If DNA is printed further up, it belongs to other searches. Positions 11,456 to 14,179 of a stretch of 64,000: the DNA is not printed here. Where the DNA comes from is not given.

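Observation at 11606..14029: Histidine-kinase core fused to a CoA-persulfide-reductase-like flavoprotein and rhodanese, embedded between hypA and hypB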

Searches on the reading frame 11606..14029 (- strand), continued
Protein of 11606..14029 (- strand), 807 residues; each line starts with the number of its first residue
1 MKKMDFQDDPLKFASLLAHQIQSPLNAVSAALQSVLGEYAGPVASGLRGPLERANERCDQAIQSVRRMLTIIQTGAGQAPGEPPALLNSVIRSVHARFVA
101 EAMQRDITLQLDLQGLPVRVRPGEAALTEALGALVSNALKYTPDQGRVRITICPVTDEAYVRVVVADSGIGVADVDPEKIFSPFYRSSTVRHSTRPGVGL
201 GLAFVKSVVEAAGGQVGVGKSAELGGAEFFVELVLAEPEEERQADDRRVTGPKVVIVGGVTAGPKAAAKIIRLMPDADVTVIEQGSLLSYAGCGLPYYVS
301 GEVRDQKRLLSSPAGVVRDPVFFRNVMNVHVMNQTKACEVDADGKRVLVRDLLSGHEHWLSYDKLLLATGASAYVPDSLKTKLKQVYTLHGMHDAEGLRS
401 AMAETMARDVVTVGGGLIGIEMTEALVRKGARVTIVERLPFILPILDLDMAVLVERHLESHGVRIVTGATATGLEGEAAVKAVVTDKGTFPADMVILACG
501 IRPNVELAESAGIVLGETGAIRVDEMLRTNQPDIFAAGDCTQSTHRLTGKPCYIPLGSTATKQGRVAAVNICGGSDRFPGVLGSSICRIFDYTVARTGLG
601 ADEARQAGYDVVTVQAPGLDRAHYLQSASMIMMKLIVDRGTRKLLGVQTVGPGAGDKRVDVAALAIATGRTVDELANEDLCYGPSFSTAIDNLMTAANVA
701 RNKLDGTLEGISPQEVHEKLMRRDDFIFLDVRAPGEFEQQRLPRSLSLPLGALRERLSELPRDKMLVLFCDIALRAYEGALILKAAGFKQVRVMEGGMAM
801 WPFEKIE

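Call 19: search_protein_families(library=pfam, proteins=[L046:11659-12033:-, L046:12073-12546:-, L046:12550-13977:-, L046:13995-14540:-, L046:14578-15285:-, L036:6932-7183:+, L036:7183-8247:+, L036:8343-8675:+, L036:8638-9183:+, L036:3132-3854:+], max_evalue=0.001)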
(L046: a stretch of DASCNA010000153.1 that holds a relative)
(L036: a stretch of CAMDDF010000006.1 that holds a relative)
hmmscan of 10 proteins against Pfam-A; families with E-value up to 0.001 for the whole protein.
L046:11659-12033:- (124 aa): 1 family
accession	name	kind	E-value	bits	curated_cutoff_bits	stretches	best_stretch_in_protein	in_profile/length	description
PF00072.30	Response_reg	-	1.3e-19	70.8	30.2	1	8-119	1-110/111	Response regulator receiver domain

L046:12073-12546:- (157 aa): 0 families

L046:12550-13977:- (475 aa): 1 family
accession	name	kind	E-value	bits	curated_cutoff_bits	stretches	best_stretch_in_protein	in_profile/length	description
PF00374.24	NiFeSe_Hases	-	6.2e-32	111.6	25.8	2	39-116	1-77/508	Nickel-dependent hydrogenase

L046:13995-14540:- (181 aa): 1 family
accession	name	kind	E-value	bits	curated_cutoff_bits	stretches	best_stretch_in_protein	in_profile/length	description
PF01058.29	Oxidored_q6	-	4.7e-27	94.7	27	1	14-165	1-128/128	NADH ubiquinone oxidoreductase, 20 Kd subunit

L046:14578-15285:- (235 aa): 6 families
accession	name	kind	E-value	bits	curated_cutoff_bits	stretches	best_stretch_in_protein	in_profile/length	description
PF13510.11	Fer2_4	-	8.9e-20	71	22.8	1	3-77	2-81/82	2Fe-2S iron-sulfur cluster binding domain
PF10588.14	NADH-G_4Fe-4S_3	-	1.9e-13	50.1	27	1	84-119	1-36/40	NADH-ubiquinone oxidoreductase-G iron-sulfur binding region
PF22117.2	Fer4_Nqo3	-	1.5e-12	47.9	27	1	138-205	2-66/67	NADH-quinone oxidoreductase subunit 3, ferredoxin-like domain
PF13459.11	Fer4_15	-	1.1e-09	39.3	22.4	1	140-205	1-64/66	4Fe-4S single cluster domain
PF00111.32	Fer2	-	4.3e-07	30.2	21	1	8-66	2-57/77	2Fe-2S iron-sulfur cluster binding domain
PF13085.11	Fer2_3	-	0.00021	21.7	27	1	14-88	23-99/107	2Fe-2S iron-sulfur cluster binding domain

L036:6932-7183:+ (83 aa): 1 family
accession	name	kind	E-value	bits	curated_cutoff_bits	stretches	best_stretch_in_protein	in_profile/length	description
PF01455.23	HupF_HypC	-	2.4e-21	76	28.5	1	1-63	1-63/65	HupF/HypC family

L036:7183-8247:+ (354 aa): 1 family
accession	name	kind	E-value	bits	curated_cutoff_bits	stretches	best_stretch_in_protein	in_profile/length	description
PF01924.21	HypD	-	6.2e-110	368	25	1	16-351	14-350/351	Hydrogenase formation hypA family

L036:8343-8675:+ (110 aa): 0 families

L036:8638-9183:+ (181 aa): 0 families

L036:3132-3854:+ (240 aa): 0 families

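Call 20: search_protein_families(library=pfam, proteins=[L052:8589-9008:+, L052:11428-12633:+, L071:8476-8991:+, L071:11417-12598:+, L017:4720-5094:-, L017:5236-6855:-, L017:628-1983:+, L037:5202-7646:-, L037:1209-2714:+, L004:99-512:+], max_evalue=0.001)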
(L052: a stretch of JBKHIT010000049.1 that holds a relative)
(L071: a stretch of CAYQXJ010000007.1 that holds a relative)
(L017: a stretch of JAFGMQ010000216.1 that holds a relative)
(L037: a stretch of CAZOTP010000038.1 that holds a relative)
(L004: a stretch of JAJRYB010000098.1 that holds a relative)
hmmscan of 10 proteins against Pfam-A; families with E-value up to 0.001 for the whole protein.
L052:8589-9008:+ (139 aa): 2 families
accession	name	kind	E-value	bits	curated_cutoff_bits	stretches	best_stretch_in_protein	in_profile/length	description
PF00072.30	Response_reg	-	6.2e-17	62.2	30.2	1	6-121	1-108/111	Response regulator receiver domain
PF23198.2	PDE8A_N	-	0.0001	22.6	29.6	1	6-86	13-93/147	PDE8A-like, N-terminal domain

L052:11428-12633:+ (401 aa): 3 families
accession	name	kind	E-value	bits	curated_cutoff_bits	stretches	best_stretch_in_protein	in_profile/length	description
PF07478.18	Dala_Dala_lig_C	-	9.7e-41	140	24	1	209-385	31-203/204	D-ala D-ala ligase C-terminus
PF02655.19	ATP-grasp_3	-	7.1e-05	23.4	23.2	1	181-355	3-155/160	ATP-grasp domain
PF13535.11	ATP-grasp_4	-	0.00014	22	27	1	214-356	2-151/160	ATP-grasp domain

L071:8476-8991:+ (171 aa): 1 family
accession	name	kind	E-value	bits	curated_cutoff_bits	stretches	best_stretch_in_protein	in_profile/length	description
PF00072.30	Response_reg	-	9e-18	64.9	30.2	1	44-161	1-110/111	Response regulator receiver domain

L071:11417-12598:+ (393 aa): 6 families
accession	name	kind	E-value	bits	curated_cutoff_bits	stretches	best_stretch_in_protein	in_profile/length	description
PF07992.20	Pyr_redox_2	-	1.3e-37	130.3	26.1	1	4-298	2-278/291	Pyridine nucleotide-disulphide oxidoreductase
PF00070.33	Pyr_redox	-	1.4e-10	42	22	1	151-234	2-71/82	Pyridine nucleotide-disulphide oxidoreductase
PF01266.30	DAO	-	1.7e-09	38.1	27.9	0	4-36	1-32/353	FAD dependent oxidoreductase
PF13450.12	NAD_binding_8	-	6.3e-05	23.6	21.9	0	7-37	1-30/68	NAD(P)-binding Rossmann-like domain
PF01262.27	AlaDh_PNT_C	-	0.00022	21.2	23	0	2-37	28-62/214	Alanine dehydrogenase/PNT, C-terminal domain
PF13454.12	NAD_binding_9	-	0.00027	21.4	21.8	0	6-39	1-40/155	FAD-NAD(P)-binding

L017:4720-5094:- (124 aa): 1 family
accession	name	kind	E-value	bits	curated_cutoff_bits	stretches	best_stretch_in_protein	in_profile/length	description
PF00072.30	Response_reg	-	4.6e-22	78.7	30.2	1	7-118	1-110/111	Response regulator receiver domain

L017:5236-6855:- (539 aa): 2 families
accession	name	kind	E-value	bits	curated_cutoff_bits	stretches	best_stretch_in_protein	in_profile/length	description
PF00384.28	Molybdopterin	-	5.8e-63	213.5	24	1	12-343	97-352/353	Molybdopterin oxidoreductase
PF01568.27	Molydop_binding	-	8.4e-32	109.9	26.8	1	426-530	1-109/110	Molydopterin dinucleotide binding domain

L017:628-1983:+ (451 aa): 3 families
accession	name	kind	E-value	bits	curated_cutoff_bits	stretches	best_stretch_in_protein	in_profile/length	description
PF08668.18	HDOD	-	1.7e-47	161.9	22.9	1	182-377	2-196/196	HDOD domain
PF03975.18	CheD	-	1e-16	61.4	25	1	49-151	2-106/108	CheD chemotactic sensory transduction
PF01966.28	HD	-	5.4e-11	43.3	22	1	277-394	2-111/116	HD domain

L037:5202-7646:- (814 aa): 5 families
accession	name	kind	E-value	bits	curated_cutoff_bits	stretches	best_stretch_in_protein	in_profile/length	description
PF02065.24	Melibiase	-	1.4e-22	80.6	27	1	285-509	21-241/347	Melibiase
PF14871.12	GHL6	-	2.8e-06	28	35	1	370-448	50-126/132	Hypothetical glycosyl hydrolase 6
PF19773.5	DUF6259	-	1.1e-05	25.1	28.7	1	332-492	69-234/300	Domain of unknown function (DUF6259)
PF01055.32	Glyco_hydro_31_2nd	-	0.0001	22.2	23.5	1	336-468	35-168/328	Glycosyl hydrolases family 31 TIM-barrel domain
PF16499.11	Melibiase_2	-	0.0006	19.6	23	0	335-493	44-197/284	Alpha galactosidase A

L037:1209-2714:+ (501 aa): 1 family
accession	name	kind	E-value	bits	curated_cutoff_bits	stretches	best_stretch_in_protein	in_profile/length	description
PF13189.12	Cytidylate_kin2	-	4.5e-79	265.1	28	2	59-232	2-175/176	Cytidylate kinase-like family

L004:99-512:+ (137 aa): 0 families

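Call 22: find_encoding_contigs(protein=P0007, flank=7000, max_places=1)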
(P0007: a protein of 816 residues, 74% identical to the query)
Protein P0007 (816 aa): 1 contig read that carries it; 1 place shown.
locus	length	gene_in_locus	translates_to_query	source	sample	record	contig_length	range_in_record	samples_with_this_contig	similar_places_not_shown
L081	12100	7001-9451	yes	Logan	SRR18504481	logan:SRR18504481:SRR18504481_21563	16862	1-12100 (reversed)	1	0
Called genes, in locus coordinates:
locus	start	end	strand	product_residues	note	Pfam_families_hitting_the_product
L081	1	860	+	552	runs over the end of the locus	PF03063:Prismane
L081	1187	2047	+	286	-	PF00037:Fer4, PF12797:Fer4_2 (weak), PF12837:Fer4_6, PF12838:Fer4_7 (weak), PF13237:Fer4_10, PF14697:Fer4_21 (weak), PF13187:Fer4_9 (weak), PF27217:AF_0155, +2 more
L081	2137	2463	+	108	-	PF05899:Cupin_3 (weak), PF02311:AraC_binding (faint), PF07883:Cupin_2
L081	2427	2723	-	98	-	-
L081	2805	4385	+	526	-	PF00270:DEAD, PF04851:ResIII (faint), PF00271:Helicase_C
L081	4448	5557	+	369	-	PF01924:HypD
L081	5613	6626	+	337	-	PF00586:AIRS, PF02769:AIRS_C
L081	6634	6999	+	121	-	PF01155:HypA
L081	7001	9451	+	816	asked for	PF02518:HATPase_c, PF07992:Pyr_redox_2, PF13738:Pyr_redox_3 (weak), PF00070:Pyr_redox, PF02852:Pyr_redox_dim, PF00581:Rhodanese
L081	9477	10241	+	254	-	PF02492:cobW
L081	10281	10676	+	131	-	PF00571:CBS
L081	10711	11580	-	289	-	PF00701:DHDPS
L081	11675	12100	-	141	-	?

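Call 23: find_encoding_contigs(protein=P0009, flank=7000, max_places=1)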
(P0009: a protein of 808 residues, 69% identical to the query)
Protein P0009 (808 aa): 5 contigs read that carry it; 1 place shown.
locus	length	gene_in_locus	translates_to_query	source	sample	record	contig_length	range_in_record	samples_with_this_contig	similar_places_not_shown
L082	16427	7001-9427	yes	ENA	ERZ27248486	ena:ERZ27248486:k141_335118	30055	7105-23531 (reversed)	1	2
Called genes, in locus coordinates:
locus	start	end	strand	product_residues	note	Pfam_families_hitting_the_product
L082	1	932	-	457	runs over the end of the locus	PF00668:Condensation, PF16911:PapA_C (weak)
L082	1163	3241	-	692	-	PF04851:ResIII, PF17757:UvrB_inter, PF27431:UvrB_3rd, PF00271:Helicase_C, PF12344:UvrB, PF02151:UVR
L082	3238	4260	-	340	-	PF02445:NadA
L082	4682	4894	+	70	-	-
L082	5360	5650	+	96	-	-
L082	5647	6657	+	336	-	PF00586:AIRS, PF02769:AIRS_C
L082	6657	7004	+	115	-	PF01155:HypA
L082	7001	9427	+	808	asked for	PF00512:HisKA (weak), PF02518:HATPase_c, PF07992:Pyr_redox_2, PF13738:Pyr_redox_3 (faint), PF01266:DAO (faint), PF00070:Pyr_redox, PF02852:Pyr_redox_dim, PF00581:Rhodanese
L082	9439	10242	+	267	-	PF02492:cobW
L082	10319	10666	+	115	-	PF01187:MIF, PF01361:Tautomerase (faint)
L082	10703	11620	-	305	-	PF03279:Lip_A_acyltrans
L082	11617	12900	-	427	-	PF00535:Glycos_transf_2, PF09835:DUF2062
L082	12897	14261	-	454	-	PF02310:B12-binding, PF04055:Radical_SAM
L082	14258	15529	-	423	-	PF02310:B12-binding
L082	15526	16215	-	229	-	-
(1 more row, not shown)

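Call 24: find_encoding_contigs(protein=P0012, flank=7000, max_places=1)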
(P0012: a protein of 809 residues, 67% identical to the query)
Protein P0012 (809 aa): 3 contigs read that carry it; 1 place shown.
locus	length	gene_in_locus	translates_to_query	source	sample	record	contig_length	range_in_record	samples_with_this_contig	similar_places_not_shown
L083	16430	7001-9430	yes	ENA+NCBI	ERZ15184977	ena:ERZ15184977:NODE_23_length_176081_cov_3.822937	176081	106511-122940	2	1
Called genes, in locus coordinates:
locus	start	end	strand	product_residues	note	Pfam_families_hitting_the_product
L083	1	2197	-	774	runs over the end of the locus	PF00069:Pkinase, PF07714:PK_Tyr_Ser-Thr, PF12773:DZR (weak)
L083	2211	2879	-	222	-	PF13189:Cytidylate_kin2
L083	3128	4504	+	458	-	PF14362:DUF4407 (faint), PF00691:OmpA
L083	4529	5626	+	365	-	PF01924:HypD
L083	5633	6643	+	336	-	PF00586:AIRS, PF02769:AIRS_C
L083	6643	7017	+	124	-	PF01155:HypA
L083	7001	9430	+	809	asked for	PF00512:HisKA (faint), PF02518:HATPase_c, PF13450:NAD_binding_8 (faint), PF07992:Pyr_redox_2, PF13738:Pyr_redox_3 (weak), PF00070:Pyr_redox, PF02852:Pyr_redox_dim, PF00581:Rhodanese, +1 more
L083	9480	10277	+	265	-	PF02492:cobW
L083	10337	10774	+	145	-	PF00571:CBS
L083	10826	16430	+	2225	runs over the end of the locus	PF05593:RHS_repeat (faint), PF25023:TEN_YD-shell (faint), PF09994:T6SS_Tle1-like_cat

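Call 25: find_encoding_contigs(protein=P0014, flank=7000, max_places=1)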
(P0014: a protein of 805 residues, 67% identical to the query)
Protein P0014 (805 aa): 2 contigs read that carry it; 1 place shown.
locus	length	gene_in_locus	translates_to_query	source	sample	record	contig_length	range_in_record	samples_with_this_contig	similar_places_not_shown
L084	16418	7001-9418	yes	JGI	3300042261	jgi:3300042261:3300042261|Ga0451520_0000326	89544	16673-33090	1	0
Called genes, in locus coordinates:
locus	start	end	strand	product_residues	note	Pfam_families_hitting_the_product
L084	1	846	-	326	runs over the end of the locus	PF01063:Aminotran_4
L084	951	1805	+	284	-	-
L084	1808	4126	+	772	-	PF00708:Acylphosphatase, PF07503:zf-HYPF, PF01300:Sua5_yciO_yrdC, PF17788:HypF_C, PF22521:HypF_C_2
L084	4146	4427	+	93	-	PF01455:HupF_HypC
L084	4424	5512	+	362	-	PF01924:HypD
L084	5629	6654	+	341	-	PF00586:AIRS, PF02769:AIRS_C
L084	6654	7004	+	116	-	PF01155:HypA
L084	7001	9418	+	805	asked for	PF01266:DAO (faint), PF02518:HATPase_c, PF07992:Pyr_redox_2, PF13738:Pyr_redox_3 (faint), PF00070:Pyr_redox, PF02852:Pyr_redox_dim, PF00581:Rhodanese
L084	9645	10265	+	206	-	PF02492:cobW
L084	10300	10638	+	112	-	-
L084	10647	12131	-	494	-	PF22148:Fervidolysin_NPro-like, PF00082:Peptidase_S8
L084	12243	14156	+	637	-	PF02784:Orn_Arg_deC_N, PF17810:Arg_decarb_HB, PF17944:Arg_decarbox_C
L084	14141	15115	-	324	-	PF02311:AraC_binding, PF07883:Cupin_2 (faint), PF12833:HTH_18, PF00165:HTH_AraC (weak)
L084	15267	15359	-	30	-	-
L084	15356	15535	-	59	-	-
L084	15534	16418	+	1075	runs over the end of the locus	PF25596:CPSase_L_D1, PF02786:CPSase_L_D2, PF02222:ATP-grasp, PF07478:Dala_Dala_lig_C, PF02787:CPSase_L_D3, PF25596:CPSase_L_D1, PF02786:CPSase_L_D2, PF02222:ATP-grasp, +6 more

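Call 26: find_encoding_contigs(protein=P0016, flank=8000, max_places=1)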
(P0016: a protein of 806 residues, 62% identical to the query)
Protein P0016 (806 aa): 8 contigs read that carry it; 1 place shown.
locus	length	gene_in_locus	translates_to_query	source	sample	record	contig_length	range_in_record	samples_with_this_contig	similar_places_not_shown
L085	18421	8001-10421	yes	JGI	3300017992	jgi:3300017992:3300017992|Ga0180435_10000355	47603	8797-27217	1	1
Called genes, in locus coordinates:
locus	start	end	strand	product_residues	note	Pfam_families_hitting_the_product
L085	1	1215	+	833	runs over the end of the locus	PF02861:Clp_N, PF23569:NBD_SMAX1, PF00004:AAA, PF17871:AAA_lid_9, PF00004:AAA, PF07724:AAA_2, PF07728:AAA_5, PF10431:ClpB_D2-small, +5 more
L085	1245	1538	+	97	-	PF00886:Ribosomal_S16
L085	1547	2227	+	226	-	PF01746:tRNA_m1G_MT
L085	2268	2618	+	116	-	PF01245:Ribosomal_L19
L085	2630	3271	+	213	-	PF01351:RNase_HII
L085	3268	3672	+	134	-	PF08378:NERD (weak), PF02021:UPF0102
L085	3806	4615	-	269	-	-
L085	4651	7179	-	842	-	-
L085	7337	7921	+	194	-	-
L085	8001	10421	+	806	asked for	PF02518:HATPase_c, PF07992:Pyr_redox_2, PF13738:Pyr_redox_3 (faint), PF00070:Pyr_redox, PF01266:DAO (weak), PF02852:Pyr_redox_dim, PF00581:Rhodanese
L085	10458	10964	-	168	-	PF02915:Rubrerythrin (faint)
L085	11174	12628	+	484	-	PF12228:DUF3604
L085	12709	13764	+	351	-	PF13527:Acetyltransf_9, PF00583:Acetyltransf_1 (faint)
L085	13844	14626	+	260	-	PF02563:Poly_export, PF22461:SLBB_2, PF10531:SLBB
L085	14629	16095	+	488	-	PF02706:Wzz, PF13807:GNVR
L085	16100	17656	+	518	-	PF01943:Polysacc_synt, PF13440:Polysacc_synt_3, PF01554:MatE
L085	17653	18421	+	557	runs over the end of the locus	PF01663:Phosphodiest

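Call 27: find_encoding_contigs(protein=P0022, flank=8000, max_places=1)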
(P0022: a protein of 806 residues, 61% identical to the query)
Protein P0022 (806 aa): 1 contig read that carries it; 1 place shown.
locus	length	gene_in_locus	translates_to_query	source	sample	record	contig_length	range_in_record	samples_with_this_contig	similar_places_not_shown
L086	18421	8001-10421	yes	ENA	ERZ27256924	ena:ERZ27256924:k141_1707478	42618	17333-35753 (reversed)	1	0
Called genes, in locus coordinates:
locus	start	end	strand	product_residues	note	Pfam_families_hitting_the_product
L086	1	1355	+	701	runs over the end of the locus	PF13360:PQQ_2 (faint)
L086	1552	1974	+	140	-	PF06103:DUF948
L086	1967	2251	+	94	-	PF12732:YtxH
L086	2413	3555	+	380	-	PF00923:TAL_FSA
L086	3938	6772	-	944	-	-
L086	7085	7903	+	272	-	-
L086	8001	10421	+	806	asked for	PF02518:HATPase_c, PF01266:DAO (faint), PF07992:Pyr_redox_2, PF13434:Lys_Orn_oxgnase (weak), PF13738:Pyr_redox_3 (weak), PF00070:Pyr_redox, PF02852:Pyr_redox_dim, PF00581:Rhodanese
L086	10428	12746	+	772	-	PF00989:PAS, PF08448:PAS_4, PF13426:PAS_9, PF00989:PAS, PF08448:PAS_4, PF13188:PAS_8, PF13426:PAS_9, PF00989:PAS, +8 more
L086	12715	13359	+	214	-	PF00072:Response_reg, PF08281:Sigma70_r4_2 (weak), PF00196:GerE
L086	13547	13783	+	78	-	-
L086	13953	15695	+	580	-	PF00072:Response_reg, PF00512:HisKA, PF02518:HATPase_c, PF00072:Response_reg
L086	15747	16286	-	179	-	PF00383:dCMP_cyt_deam_1, PF14437:MafB19-deam, PF14439:Bd3614-deam (weak)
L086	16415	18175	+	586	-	PF05496:RuvB_N (weak), PF13191:AAA_16 (weak), PF13177:DNA_pol3_delta2, PF13401:AAA_22 (weak), PF00004:AAA, PF07728:AAA_5, PF22608:DNAX_ATPase_lid, PF12169:DNA_pol3_gamma3, +1 more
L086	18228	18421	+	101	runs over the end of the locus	PF02575:YbaB_DNA_bd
